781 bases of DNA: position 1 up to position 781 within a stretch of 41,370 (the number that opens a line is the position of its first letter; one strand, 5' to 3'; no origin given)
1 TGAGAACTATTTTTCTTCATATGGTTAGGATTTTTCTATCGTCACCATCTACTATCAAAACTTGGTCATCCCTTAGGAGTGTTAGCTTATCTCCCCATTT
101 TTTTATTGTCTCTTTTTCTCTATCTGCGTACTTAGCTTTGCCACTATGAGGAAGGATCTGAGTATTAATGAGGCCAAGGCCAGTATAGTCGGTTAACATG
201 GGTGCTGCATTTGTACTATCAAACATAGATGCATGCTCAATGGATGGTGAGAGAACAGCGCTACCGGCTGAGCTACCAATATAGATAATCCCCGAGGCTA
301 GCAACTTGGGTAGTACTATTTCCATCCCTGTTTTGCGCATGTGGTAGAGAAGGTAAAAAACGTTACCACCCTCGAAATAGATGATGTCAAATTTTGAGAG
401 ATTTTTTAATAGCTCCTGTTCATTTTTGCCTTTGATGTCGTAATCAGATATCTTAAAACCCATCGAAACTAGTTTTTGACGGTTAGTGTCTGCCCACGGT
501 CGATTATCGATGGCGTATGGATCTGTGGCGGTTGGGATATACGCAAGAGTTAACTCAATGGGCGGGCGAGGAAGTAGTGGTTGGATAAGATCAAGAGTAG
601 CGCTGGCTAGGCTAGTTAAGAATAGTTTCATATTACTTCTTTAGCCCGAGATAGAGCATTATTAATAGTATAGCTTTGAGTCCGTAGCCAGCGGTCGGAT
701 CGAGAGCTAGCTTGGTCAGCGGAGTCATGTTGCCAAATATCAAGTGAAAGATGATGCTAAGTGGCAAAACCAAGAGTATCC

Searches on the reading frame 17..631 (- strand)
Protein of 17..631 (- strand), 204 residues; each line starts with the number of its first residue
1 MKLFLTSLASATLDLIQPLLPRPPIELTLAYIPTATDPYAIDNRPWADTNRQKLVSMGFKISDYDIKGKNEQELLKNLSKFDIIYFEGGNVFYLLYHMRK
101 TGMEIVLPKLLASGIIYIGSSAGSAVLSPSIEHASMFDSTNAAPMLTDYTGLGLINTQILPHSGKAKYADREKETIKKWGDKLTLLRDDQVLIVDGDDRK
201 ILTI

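Call 42: find_encoding_contigs(protein=window:17-631:-, flank=10000, max_places=4)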
Protein window:17-631:- (204 aa): no gene with exactly this product is on record in the collection.
